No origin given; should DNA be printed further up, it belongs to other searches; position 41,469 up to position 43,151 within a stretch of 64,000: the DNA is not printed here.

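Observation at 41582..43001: MerR DNA-binding domain fused in one polypeptide to an aldo/keto reductase, behind a classic MerR promoter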

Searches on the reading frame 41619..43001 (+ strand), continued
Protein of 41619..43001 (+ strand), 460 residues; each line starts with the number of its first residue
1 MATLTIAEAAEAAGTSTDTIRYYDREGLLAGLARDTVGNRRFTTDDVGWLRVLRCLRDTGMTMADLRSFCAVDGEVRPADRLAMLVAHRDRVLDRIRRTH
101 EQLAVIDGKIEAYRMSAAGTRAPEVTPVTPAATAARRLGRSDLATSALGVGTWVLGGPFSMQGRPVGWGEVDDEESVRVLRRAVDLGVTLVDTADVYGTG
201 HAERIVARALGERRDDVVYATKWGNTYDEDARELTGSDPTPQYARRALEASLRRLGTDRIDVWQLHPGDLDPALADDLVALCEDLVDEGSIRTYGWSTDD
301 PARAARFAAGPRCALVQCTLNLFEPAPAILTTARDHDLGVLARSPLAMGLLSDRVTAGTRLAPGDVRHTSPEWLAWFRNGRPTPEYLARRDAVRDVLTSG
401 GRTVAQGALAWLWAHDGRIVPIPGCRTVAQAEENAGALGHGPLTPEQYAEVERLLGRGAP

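Call 44: find_encoding_contigs(protein=P0020, flank=2500, max_places=2)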
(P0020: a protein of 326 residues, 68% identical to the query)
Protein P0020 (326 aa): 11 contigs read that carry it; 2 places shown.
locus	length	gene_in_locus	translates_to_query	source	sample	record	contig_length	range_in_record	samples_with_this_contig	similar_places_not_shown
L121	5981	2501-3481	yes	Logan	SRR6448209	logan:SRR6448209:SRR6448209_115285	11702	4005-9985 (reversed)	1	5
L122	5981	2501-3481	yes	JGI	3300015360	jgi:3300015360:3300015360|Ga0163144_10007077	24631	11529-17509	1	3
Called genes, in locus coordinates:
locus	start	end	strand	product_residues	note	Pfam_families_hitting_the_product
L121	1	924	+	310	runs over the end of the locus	-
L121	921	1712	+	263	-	-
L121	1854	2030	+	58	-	-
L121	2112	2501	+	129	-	PF00376:MerR, PF13411:MerR_1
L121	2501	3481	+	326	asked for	PF00248:Aldo_ket_red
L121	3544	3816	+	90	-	-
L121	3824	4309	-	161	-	PF12680:SnoaL_2 (weak)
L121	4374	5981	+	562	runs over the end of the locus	PF00005:ABC_tran, PF02463:SMC_N (faint), PF13304:AAA_21 (faint), PF00005:ABC_tran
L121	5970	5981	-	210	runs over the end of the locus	PF01850:PIN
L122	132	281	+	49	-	-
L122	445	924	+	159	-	-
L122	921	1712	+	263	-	-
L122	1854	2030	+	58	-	-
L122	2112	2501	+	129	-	PF00376:MerR, PF13411:MerR_1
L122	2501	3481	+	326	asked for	PF00248:Aldo_ket_red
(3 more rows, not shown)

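Call 64: predict_structure(alignment_id=A3)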
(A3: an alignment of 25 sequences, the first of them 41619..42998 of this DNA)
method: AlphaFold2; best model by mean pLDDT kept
length: 460 residues; sequences in the alignment: 25
mean_pLDDT: 86.6   pTM: 0.69
mean pLDDT of the five models: 86.6, 86.5, 86.1, 84.8, 84.6
residues with pLDDT >= 90: 267; 70-90: 141; 50-70: 29; < 50: 23
segments of 3 or more residues with pLDDT < 50: 121-132, 366-373
pLDDT, mean of each block of 10 residues (from residue 1): 89 92 89 83 91 93 89 77 93 89 80 70 40 74 95 86 80 94 95 76 94 94 89 89 93 95 87 88 97 95 94 96 93 97 89 83 49 57 86 94 96 96 93 93 95 77
secondary structure, 60 per line:
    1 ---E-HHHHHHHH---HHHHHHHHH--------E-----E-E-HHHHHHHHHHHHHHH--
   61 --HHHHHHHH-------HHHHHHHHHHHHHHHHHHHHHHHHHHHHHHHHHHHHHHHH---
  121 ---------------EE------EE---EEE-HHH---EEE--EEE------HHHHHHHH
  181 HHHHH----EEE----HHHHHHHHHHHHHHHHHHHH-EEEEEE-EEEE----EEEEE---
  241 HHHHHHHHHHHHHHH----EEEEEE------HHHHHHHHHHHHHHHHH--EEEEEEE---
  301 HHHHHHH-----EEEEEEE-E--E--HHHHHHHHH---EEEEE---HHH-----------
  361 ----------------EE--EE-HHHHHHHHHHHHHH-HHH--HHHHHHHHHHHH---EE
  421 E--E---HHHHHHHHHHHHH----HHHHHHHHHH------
elements in order: H6-13 H17-25 H44-58 H63-70 H78-117 E149-151 E159-161 E164-166 H173-185 E190-192 H197-216 E218-223 E225-228 E233-237 H241-255 E260-265 H272-288 E291-297 H301-307 E313-319 H327-335 E339-343 H384-397 H404-415 E419-421 H428-440 H445-454
